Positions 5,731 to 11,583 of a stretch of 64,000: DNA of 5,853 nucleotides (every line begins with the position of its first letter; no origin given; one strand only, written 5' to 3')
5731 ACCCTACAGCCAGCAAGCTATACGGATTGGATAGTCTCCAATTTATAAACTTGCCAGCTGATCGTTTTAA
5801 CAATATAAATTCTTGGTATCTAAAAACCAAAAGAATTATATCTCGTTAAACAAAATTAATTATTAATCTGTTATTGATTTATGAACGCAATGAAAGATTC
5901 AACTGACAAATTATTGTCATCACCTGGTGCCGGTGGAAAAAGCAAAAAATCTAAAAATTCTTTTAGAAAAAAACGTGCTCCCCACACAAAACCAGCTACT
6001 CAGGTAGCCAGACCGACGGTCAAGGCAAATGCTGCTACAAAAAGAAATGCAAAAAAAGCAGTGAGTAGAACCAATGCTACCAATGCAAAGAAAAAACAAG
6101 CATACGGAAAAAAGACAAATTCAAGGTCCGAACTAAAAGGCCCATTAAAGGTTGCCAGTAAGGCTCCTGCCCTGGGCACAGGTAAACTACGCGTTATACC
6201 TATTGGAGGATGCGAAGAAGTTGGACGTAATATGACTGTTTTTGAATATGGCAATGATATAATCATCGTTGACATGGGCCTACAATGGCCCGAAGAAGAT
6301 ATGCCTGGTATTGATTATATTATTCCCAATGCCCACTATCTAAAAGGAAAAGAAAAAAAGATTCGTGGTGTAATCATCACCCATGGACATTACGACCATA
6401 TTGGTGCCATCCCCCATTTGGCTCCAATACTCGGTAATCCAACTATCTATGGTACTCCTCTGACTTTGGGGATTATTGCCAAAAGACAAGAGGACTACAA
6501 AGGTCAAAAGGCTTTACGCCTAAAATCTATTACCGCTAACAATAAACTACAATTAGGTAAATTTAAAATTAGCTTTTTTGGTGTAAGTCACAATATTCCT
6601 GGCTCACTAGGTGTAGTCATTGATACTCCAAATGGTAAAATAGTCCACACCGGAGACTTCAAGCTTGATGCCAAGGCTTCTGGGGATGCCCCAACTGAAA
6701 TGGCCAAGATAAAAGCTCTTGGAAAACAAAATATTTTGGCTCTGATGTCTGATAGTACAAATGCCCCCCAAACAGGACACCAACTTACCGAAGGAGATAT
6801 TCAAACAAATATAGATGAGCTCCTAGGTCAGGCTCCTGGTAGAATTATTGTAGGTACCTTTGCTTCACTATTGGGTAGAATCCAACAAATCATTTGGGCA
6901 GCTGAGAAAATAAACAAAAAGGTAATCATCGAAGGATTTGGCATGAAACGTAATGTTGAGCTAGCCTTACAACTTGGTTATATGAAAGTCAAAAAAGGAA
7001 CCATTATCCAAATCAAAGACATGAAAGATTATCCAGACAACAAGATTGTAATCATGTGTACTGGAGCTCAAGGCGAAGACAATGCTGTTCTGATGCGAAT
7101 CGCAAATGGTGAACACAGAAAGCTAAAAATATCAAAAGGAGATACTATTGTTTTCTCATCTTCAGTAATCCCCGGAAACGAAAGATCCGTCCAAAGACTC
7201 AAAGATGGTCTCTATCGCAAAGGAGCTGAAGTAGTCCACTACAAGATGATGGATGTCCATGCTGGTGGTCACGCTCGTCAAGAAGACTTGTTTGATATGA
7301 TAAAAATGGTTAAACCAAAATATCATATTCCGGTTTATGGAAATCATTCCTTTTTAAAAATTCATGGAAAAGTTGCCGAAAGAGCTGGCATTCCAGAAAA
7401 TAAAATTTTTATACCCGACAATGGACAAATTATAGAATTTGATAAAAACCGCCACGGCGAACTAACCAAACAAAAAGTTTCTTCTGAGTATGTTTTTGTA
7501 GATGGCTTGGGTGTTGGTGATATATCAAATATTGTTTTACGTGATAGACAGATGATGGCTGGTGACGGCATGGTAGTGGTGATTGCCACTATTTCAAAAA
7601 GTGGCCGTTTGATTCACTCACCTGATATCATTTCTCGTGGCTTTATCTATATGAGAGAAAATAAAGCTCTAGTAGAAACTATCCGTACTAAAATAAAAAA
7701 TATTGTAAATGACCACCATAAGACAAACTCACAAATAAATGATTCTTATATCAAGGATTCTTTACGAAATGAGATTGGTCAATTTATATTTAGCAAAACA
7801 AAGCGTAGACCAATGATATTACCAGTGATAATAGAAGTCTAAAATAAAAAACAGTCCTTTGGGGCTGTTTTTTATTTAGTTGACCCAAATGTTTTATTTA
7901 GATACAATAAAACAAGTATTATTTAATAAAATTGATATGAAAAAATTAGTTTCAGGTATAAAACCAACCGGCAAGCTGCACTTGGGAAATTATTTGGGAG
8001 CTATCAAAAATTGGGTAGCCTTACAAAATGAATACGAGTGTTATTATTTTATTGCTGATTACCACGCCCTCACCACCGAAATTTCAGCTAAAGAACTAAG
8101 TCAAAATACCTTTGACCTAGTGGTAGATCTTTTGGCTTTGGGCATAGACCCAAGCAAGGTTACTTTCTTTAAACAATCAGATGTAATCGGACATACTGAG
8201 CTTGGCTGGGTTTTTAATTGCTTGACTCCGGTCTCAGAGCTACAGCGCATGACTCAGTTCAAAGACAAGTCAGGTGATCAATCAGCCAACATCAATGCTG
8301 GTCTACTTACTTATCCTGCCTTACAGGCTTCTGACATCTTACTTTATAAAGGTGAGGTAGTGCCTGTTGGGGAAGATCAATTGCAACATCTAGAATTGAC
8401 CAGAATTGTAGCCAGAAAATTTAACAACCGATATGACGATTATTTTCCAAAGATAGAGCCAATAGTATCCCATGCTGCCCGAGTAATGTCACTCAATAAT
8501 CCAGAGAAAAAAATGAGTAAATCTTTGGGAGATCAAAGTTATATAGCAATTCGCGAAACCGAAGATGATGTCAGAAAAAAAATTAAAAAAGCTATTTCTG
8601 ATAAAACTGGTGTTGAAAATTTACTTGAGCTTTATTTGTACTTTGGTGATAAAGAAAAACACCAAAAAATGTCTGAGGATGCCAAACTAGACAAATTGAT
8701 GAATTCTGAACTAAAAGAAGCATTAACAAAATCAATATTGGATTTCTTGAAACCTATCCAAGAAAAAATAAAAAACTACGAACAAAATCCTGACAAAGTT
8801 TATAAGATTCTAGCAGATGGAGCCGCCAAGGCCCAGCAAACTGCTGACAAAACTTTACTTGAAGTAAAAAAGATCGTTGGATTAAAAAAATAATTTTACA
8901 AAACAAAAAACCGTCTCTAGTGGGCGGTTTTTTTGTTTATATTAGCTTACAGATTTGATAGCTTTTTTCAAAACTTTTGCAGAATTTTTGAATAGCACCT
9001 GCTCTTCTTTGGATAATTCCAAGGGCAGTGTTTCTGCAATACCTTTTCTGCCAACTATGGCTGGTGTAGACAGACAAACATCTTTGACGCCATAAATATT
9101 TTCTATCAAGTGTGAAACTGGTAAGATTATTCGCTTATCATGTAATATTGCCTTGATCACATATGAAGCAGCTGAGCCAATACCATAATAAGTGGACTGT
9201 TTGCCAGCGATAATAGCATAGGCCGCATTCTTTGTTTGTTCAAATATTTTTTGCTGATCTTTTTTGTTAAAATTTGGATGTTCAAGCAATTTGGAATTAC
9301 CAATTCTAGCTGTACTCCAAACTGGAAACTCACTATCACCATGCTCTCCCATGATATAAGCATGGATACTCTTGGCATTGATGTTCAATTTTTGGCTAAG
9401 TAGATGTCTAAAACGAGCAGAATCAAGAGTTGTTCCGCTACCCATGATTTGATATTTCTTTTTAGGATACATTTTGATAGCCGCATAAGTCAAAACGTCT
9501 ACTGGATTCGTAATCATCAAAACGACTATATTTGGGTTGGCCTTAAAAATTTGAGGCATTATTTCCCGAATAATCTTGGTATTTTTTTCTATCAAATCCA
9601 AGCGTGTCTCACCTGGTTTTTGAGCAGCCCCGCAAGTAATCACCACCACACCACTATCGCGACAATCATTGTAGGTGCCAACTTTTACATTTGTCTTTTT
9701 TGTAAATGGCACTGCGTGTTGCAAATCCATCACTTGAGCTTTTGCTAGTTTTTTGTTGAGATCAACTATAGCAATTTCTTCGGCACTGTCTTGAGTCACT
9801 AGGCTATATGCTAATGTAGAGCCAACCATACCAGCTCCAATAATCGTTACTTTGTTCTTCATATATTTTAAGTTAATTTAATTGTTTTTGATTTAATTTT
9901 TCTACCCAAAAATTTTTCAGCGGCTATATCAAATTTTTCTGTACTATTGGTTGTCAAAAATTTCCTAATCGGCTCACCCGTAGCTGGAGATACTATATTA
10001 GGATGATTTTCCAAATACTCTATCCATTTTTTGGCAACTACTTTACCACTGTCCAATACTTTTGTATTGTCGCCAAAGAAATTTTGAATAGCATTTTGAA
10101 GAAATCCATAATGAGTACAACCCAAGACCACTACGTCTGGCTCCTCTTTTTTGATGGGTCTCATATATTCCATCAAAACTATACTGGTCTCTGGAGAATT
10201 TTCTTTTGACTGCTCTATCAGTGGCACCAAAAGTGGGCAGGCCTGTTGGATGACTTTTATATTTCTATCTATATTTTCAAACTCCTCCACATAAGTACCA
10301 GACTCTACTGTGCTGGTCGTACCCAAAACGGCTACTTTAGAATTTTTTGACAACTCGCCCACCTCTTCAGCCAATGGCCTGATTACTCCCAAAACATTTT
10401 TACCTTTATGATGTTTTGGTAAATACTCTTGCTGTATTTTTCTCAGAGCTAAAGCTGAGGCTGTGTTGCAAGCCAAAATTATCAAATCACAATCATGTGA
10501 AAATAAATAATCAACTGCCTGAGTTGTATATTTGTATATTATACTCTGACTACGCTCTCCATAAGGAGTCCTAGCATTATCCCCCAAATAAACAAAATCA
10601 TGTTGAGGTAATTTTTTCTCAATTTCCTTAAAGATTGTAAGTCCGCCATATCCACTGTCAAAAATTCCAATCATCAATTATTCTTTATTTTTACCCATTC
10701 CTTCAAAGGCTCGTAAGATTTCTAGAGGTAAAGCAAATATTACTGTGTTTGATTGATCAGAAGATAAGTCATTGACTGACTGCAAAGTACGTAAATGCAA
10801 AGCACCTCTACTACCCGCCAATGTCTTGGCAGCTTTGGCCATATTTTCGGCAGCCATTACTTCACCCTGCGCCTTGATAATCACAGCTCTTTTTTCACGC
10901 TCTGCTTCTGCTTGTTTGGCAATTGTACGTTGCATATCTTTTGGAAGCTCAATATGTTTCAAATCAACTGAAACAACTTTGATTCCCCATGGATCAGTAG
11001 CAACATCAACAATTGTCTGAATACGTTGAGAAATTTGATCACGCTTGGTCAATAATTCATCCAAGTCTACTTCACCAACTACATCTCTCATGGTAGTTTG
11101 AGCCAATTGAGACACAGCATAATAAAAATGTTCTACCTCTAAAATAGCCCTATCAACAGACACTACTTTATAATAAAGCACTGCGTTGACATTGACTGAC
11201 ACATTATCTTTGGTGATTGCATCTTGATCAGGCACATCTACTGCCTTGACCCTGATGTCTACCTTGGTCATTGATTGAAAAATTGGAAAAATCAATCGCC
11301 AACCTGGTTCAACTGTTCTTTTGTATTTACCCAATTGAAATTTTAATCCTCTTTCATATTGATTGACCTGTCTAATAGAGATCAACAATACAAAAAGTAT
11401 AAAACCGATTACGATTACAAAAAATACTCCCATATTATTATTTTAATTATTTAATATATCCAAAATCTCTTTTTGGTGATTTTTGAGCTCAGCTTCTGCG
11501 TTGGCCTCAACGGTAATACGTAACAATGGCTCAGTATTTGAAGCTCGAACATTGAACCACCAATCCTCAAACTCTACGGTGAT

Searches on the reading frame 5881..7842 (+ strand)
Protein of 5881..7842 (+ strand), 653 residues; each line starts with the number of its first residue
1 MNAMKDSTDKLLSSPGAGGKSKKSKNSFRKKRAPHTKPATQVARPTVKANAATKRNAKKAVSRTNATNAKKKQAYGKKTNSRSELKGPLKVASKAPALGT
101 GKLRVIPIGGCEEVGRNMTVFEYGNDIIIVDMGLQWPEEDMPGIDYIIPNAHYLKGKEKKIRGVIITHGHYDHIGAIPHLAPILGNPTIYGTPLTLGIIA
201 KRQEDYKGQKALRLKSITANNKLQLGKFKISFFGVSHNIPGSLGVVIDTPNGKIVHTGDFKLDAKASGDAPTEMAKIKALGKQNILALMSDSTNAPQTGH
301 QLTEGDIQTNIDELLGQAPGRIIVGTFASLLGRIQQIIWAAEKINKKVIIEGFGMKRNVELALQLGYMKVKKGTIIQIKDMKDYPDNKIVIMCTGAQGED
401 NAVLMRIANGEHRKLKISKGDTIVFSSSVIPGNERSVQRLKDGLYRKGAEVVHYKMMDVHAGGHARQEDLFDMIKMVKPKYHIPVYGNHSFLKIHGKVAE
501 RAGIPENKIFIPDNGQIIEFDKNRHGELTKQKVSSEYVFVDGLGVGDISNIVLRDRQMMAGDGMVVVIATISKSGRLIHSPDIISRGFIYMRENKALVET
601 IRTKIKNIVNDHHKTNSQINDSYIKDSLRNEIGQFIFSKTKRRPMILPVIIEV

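Call 9: search_protein_families(library=pfam, proteins=[window:5881-7842:+], max_evalue=0.001)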
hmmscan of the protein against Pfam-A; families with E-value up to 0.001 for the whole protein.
window:5881-7842:+ (653 aa): 5 families
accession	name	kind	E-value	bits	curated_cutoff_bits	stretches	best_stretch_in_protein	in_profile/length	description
PF22505.1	RNase_J_b_CASP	-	1.4e-44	151.3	27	1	320-441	2-123/126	Ribonuclease J, beta-CASP domain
PF17770.6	RNase_J_C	-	1.4e-28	100.3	23.8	1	552-653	1-102/102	Ribonuclease J C-terminal domain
PF00753.33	Lactamase_B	-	1.5e-16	61.3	22.7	1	115-261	5-151/196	Metallo-beta-lactamase superfamily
PF12706.13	Lactamase_B_2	-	3e-14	53.5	27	1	157-262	26-145/200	Beta-lactamase superfamily domain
PF07521.17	RMMBL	-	0.00014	22.2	21.6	1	460-511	12-62/63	Zn-dependent metallo-hydrolase RNA specificity domain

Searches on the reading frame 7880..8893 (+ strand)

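Call 9: search_protein_families(library=pfam, proteins=[window:7880-8893:+], max_evalue=0.001)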
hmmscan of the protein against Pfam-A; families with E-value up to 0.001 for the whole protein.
window:7880-8893:+ (337 aa): 1 family
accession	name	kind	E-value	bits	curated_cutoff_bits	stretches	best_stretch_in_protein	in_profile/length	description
PF00579.31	tRNA-synt_1b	-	4e-69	233.6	21.1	1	22-283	7-267/292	tRNA synthetases class I (W and Y)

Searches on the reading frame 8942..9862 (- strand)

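Call 9: search_protein_families(library=pfam, proteins=[window:8942-9862:-], max_evalue=0.001)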
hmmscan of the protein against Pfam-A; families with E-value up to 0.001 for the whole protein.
window:8942-9862:- (306 aa): 4 families
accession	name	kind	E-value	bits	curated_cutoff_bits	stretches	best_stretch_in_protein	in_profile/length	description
PF00056.29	Ldh_1_N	-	3.3e-42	144.3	27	1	4-141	2-141/141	lactate/malate dehydrogenase, NAD binding domain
PF02866.23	Ldh_1_C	-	1.8e-38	132.7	22.6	1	144-305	1-170/174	lactate/malate dehydrogenase, alpha/beta C-terminal domain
PF01488.26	Shikimate_DH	-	0.00052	20.5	24.3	0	2-83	12-88/138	Shikimate / quinate 5-dehydrogenase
PF03807.23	F420_oxidored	-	0.00062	20.8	21.6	0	4-75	1-65/94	NADP oxidoreductase coenzyme F420-dependent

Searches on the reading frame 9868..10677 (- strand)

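Call 9: search_protein_families(library=pfam, proteins=[window:9868-10677:-], max_evalue=0.001)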
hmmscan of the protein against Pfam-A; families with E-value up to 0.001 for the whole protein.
window:9868-10677:- (269 aa): 1 family
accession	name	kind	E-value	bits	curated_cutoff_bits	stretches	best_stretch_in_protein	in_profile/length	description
PF01177.27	Asp_Glu_race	-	5.6e-16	59.4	31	1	17-216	18-209/211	Asp/Glu/Hydantoin racemase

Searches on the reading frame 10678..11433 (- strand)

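Call 9: search_protein_families(library=pfam, proteins=[window:10678-11433:-], max_evalue=0.001)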
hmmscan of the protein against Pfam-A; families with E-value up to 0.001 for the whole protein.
window:10678-11433:- (251 aa): 2 families
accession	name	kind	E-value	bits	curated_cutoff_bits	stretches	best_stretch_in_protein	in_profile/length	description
PF01145.31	Band_7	-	5.9e-40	137.6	23.6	1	22-191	2-175/176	SPFH domain / Band 7 family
PF13421.11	Band_7_1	-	0.00038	20.6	24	1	88-176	119-208/211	SPFH domain-Band 7 family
